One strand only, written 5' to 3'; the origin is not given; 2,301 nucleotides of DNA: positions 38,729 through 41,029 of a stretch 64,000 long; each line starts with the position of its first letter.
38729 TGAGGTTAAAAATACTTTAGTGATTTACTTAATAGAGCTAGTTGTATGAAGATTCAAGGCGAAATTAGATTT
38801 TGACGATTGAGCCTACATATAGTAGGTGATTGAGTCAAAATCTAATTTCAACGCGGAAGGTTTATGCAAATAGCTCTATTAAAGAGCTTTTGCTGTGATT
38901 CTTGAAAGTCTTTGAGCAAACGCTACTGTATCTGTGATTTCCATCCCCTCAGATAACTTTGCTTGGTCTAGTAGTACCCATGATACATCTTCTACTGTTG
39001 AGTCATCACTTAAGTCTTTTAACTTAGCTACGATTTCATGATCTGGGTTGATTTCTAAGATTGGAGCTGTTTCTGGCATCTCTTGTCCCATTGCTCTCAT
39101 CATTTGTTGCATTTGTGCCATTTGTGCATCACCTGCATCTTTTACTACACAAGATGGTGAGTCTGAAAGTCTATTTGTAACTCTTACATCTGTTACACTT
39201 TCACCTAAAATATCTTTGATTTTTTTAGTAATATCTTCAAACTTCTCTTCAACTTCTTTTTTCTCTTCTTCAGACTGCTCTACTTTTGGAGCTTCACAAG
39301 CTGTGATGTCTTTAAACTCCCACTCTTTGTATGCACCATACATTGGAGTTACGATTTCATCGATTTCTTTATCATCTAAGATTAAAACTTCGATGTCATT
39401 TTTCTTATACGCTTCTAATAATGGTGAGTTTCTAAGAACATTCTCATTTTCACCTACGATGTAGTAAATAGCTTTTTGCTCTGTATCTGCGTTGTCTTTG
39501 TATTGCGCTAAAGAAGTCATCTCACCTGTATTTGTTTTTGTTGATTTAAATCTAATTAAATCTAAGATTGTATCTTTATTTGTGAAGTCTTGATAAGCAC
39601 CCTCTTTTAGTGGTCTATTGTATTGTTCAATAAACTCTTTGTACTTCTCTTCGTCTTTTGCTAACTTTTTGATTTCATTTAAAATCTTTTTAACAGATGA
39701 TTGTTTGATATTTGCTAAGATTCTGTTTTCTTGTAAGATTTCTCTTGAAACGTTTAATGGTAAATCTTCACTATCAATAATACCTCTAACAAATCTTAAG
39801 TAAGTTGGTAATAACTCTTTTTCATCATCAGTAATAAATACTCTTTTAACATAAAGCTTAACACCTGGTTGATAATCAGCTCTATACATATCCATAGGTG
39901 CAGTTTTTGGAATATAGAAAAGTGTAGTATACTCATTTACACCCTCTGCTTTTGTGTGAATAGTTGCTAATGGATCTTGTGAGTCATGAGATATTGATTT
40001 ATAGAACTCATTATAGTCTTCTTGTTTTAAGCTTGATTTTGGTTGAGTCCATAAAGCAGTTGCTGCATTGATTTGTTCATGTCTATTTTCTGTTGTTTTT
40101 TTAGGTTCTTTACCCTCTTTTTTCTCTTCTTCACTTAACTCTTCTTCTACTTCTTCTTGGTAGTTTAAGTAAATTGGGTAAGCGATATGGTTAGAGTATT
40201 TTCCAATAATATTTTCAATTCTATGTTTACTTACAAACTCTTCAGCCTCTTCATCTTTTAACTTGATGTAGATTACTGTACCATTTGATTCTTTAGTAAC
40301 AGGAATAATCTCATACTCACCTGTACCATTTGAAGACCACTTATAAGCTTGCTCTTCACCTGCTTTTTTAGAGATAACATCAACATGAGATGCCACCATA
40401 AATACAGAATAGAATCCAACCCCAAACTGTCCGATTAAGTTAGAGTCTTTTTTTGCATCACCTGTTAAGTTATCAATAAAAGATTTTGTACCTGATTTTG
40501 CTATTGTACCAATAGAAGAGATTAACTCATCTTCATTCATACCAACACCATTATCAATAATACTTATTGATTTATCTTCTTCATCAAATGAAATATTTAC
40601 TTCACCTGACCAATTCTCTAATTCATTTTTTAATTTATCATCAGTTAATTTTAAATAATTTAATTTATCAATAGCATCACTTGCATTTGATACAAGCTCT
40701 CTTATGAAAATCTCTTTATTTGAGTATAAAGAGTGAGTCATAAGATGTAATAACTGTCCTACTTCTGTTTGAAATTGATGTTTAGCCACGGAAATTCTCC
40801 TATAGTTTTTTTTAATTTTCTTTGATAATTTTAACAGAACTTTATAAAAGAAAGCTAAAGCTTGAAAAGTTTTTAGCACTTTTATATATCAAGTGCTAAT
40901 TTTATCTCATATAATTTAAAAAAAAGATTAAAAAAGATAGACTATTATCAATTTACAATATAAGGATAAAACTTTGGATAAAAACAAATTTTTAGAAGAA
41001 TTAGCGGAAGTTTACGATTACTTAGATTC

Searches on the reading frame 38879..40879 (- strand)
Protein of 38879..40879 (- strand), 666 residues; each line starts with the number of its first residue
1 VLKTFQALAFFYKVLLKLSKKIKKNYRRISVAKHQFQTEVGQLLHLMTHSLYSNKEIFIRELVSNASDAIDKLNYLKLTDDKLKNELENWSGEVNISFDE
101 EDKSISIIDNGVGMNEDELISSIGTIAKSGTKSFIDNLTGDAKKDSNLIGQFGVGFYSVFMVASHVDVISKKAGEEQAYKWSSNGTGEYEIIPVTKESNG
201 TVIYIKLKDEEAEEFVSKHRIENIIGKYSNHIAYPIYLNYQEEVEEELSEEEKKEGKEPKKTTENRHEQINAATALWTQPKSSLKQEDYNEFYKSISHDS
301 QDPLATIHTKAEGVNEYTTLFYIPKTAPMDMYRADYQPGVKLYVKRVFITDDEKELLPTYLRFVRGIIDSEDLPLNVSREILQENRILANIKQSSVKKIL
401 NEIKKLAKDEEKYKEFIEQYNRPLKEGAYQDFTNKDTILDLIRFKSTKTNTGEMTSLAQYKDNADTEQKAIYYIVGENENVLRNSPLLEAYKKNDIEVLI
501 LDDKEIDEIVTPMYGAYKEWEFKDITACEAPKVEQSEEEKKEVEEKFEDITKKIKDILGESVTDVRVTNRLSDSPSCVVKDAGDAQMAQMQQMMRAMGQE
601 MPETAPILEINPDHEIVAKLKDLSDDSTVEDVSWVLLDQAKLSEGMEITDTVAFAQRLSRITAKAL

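Call 3: search_protein_families(library=pfam, proteins=[window:38879-40879:-], max_evalue=0.1)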
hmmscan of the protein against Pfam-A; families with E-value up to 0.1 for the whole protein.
window:38879-40879:- (666 aa): 5 families
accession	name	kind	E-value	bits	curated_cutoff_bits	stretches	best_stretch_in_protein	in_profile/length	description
PF00183.23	HSP90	-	8.4e-120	401.6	24.4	2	243-664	55-488/518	Hsp90 protein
PF13589.12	HATPase_c_3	-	4.2e-14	53.2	25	1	61-192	9-117/137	Histidine kinase-, DNA gyrase B-, and HSP90-like ATPase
PF02518.31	HATPase_c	-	1.8e-05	25.6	26.4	1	58-208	5-108/111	Histidine kinase-, DNA gyrase B-, and HSP90-like ATPase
PF25794.1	SACS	-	0.013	15.7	32.8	1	52-171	15-121/247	Sacsin domain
PF19552.4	DUF6075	-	0.014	15.7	23.8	1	442-502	4-63/129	Family of unknown function (DUF6075)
